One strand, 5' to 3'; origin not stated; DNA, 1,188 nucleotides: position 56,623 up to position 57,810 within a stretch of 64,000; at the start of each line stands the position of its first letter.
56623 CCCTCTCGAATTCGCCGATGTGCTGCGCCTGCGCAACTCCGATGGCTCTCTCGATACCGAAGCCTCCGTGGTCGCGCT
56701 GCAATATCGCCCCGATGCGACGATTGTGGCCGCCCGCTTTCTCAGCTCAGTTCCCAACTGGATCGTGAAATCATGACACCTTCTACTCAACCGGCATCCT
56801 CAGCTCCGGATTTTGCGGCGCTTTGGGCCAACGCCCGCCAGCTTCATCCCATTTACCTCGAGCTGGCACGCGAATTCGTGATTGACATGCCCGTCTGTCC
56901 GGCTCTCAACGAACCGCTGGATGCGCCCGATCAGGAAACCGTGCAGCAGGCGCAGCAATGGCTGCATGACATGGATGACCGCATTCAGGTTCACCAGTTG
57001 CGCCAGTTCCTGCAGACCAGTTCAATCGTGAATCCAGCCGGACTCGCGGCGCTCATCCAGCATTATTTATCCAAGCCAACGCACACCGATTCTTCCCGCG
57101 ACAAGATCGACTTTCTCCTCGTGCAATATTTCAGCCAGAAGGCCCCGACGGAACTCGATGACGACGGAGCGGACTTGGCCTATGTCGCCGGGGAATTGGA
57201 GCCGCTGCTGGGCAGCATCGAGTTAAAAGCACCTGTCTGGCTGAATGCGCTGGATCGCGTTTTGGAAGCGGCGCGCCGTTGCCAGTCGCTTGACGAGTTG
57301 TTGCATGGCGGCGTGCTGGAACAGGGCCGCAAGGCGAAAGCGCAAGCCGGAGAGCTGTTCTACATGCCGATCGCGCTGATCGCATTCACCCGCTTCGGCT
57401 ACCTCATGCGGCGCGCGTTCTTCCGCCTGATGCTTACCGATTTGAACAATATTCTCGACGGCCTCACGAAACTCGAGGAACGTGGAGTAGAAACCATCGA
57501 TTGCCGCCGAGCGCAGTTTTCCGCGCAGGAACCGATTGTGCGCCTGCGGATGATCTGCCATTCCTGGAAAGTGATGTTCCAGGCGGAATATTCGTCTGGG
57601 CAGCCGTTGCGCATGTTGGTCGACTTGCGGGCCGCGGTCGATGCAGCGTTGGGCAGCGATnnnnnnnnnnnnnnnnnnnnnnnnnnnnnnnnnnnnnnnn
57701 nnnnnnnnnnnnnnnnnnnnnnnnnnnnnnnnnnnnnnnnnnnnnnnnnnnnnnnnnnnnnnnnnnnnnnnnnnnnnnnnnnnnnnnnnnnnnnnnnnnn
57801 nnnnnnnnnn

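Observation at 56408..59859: Uncharacterised four-gene operon next to the activator, a candidate accessory module of the chemosensory system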

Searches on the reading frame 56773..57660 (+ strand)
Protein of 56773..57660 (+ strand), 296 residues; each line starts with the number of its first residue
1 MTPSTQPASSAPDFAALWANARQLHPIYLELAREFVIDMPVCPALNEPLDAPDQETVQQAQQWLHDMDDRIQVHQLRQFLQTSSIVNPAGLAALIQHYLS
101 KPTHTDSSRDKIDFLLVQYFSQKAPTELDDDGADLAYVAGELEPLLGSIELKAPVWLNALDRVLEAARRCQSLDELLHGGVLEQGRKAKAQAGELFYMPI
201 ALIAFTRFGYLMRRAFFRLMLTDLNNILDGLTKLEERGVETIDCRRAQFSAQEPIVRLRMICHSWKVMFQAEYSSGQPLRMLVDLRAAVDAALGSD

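Call 21: search_protein_representatives(protein=window:56773-57660:+)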
Query: 296 residues. Proteins with E-value up to 0.001 (for the whole library): 520; up to 1e-10: 370; up to 1e-30: 213. The best 150 are listed.
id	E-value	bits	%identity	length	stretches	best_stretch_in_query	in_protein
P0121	2.4e-135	466.7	72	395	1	7-294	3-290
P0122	3.5e-98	344.8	74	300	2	7-171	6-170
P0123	7.1e-94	330.7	54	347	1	14-293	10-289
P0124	5.8e-81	288.3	48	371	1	11-293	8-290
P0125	2.4e-79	283.0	51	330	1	7-293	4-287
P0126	5.7e-79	281.8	54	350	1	43-294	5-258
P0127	2.6e-78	279.6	48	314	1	8-294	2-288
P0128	7.1e-78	278.2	47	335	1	13-293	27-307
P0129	1.5e-76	273.8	86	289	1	149-294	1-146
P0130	2.0e-76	273.4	45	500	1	11-294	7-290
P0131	7.1e-74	265.0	60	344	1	85-294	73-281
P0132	1.6e-73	263.9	45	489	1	3-293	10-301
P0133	2.1e-73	263.5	46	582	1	13-293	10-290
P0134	3.1e-73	262.9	46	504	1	12-294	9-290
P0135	5.1e-73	262.2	65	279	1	106-293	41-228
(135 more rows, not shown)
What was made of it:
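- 56773..57915 (+): Gene 2: a conserved all-alpha domain of about 290 aa with no known fold relative, followed by a disordered Ala/Pro-rich tail that ends in the short motifs APEF[DE][VI]S and EW[NS]. 520 cluster representatives at 50% identity (call 21).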

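Call 29: find_related_loci(query=A3, collection=genome_contigs, flank=8000)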
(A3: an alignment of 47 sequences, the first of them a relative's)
Query A3 (446 aa) in genome_contigs; peptide patterns used: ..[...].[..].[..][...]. (x = any residue, [..] = any of these).
600 stretches matched a pattern (row limit reached: there are more); 427 encode a relative of the query (tblastn E <= 1e-3); the best 80 are kept; 80 distinct loci.
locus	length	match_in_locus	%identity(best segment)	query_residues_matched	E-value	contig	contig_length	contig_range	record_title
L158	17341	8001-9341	66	1-439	0e+0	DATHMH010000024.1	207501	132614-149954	MAG TPA_asm: Terriglobales bacterium isolate SMAG_U12627 k141_2808298, whole genome shotgun sequence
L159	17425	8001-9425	32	9-443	2e-69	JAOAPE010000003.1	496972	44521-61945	MAG: Acidobacteriales bacterium isolate RYN_6 scaffold_322902, whole genome shotgun sequence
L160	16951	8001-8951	37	1-309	2e-62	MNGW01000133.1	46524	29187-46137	MAG: Acidobacteriales bacterium 13_1_40CM_3_55_5 13_1_40cm_3_scaffold_344, whole genome shotgun sequence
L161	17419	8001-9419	33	2-440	3e-62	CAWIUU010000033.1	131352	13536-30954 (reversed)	MAG: Candidatus Acidoferrales bacterium isolate MFD01872.bin.2.180 genome assembly, contig: contig_84255, whole genome s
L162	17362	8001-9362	34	14-440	2e-61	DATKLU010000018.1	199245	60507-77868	MAG TPA_asm: Dongiaceae bacterium isolate SMAG_U14693 k141_1292374, whole genome shotgun sequence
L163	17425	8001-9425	32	2-440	5e-61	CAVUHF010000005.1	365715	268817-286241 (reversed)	MAG: Candidatus Acidoferrales bacterium isolate MFD02134.bin.1.103 genome assembly, contig: contig_11767, whole genome s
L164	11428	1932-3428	31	9-440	7e-61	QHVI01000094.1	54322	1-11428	MAG: Candidatus Angelobacter sp. Gp1-AA117 isolate gp1 AA117 14_0903_12_40cm_200_scaffold_353_curated, whole genome shot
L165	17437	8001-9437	32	3-440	1e-60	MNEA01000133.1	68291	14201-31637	MAG: Acidobacteria bacterium 13_2_20CM_2_57_6 13_2_20cm_2_scaffold_39, whole genome shotgun sequence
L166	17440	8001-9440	32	2-440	9e-61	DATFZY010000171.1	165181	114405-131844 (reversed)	MAG TPA_asm: Candidatus Acidoferrum sp. isolate SMAG_U9581 k141_590234, whole genome shotgun sequence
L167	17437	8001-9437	32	3-440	8e-60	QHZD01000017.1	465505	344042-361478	MAG: Acidobacteria bacterium isolate gp2 AA100 14_1009_05_40cm_scaffold_0_curated, whole genome shotgun sequence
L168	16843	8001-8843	38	9-286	6e-60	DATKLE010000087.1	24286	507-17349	MAG TPA_asm: Terriglobales bacterium isolate SMAG_U14677 k141_3611519, whole genome shotgun sequence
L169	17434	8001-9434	33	9-440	4e-60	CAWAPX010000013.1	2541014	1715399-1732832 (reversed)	MAG: uncultured Acidobacteriota bacterium isolate MFD04434.bin.1.131 genome assembly, contig: contig_19981, whole genome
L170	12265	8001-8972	35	1-322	4e-60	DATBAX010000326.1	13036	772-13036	MAG TPA_asm: Terriglobales bacterium isolate SMAG_U5743 k141_1204718, whole genome shotgun sequence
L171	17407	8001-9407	30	2-440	4e-60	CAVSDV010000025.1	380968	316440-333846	MAG: Candidatus Acidoferrales bacterium isolate MFD02134.bin.3.246 genome assembly, contig: contig_33836, whole genome s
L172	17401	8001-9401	32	2-440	7e-60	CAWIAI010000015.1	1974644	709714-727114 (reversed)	MAG: uncultured Acidobacteriota bacterium isolate MFD00731.bin.1.272 genome assembly, contig: contig_9584, whole genome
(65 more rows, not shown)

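Call 34: search_protein_families(library=pfam, proteins=[L167:7564-7971:+, L167:7968-9446:+, L167:9503-10186:+, L167:10279-10683:+, L167:10706-11233:+, L167:11205-12725:+, L167:12787-13671:+, L167:13668-16652:+, L167:16866-17378:-], max_evalue=0.01)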
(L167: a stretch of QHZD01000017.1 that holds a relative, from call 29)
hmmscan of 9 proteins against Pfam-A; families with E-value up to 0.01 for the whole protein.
L167:7564-7971:+ (135 aa): 0 families

L167:7968-9446:+ (492 aa): 0 families

L167:9503-10186:+ (227 aa): 1 family
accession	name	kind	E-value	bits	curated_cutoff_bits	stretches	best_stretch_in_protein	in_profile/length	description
PF00512.31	HisKA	-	0.00056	20.4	26.9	1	148-202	9-61/66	His Kinase A (phospho-acceptor) domain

L167:10279-10683:+ (134 aa): 1 family
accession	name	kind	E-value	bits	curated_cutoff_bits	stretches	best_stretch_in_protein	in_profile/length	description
PF00072.30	Response_reg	-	2.2e-25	89.4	30.2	1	19-131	1-111/111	Response regulator receiver domain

L167:10706-11233:+ (175 aa): 1 family
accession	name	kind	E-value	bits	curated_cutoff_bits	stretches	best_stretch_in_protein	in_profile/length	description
PF01584.24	CheW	-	1.7e-23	83.2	23.5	1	34-168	1-135/138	CheW-like domain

L167:11205-12725:+ (506 aa): 2 families
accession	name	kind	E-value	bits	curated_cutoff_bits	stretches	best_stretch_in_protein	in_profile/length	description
PF00015.26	MCPsignal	-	8.6e-50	169.4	34.6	1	268-452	2-172/172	Methyl-accepting chemotaxis protein (MCP) signalling domain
PF00672.30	HAMP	-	6e-09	36.5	25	1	100-145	5-50/53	HAMP domain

L167:12787-13671:+ (294 aa): 5 families
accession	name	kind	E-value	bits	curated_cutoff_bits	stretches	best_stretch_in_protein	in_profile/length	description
PF01739.24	CheR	-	4.7e-57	193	27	1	79-267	1-189/195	CheR methyltransferase, SAM binding domain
PF03705.20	CheR_N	-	3.9e-06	26.9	27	1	15-64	2-51/53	CheR methyltransferase, all-alpha domain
PF13649.12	Methyltransf_25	-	0.00012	23.2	27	1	198-247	47-97/97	Methyltransferase domain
PF08242.18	Methyltransf_12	-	0.00021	22.4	30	1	144-249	20-98/98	Methyltransferase domain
PF08241.18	Methyltransf_11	-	0.0023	19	21.2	1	185-251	33-95/95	Methyltransferase domain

L167:13668-16652:+ (994 aa): 5 families
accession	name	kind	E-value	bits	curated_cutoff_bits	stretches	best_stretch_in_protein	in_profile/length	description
PF00072.30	Response_reg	-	3e-26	92.2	30.2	1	867-979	1-111/111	Response regulator receiver domain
PF01627.28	Hpt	-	3.1e-25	88.7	24.6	2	177-267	1-81/84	Hpt domain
PF01584.24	CheW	-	3.7e-20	72.4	23.5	1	695-822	2-135/138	CheW-like domain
PF02518.31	HATPase_c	-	1.2e-17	64.8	26.4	1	549-689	3-110/111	Histidine kinase-, DNA gyrase B-, and HSP90-like ATPase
PF02895.20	H-kinase_dim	-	5.9e-10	39.9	23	1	346-402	2-63/68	Signal transducing histidine kinase, homodimeric domain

L167:16866-17378:- (170 aa): 0 families
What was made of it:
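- On Pil-Chp / type IV pilus class chemosensory system: The full set is present in relatives such as L167 (call 34).
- Closest known: Pil-Chp type. Same: That CheA has two matched Hpt stretches, a CheW domain and a C-terminal receiver (L167, call 34).
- Sister lineages have g1-g2-g3-CheY-CheW-MCP-CheR-CheA~REC (call 34).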
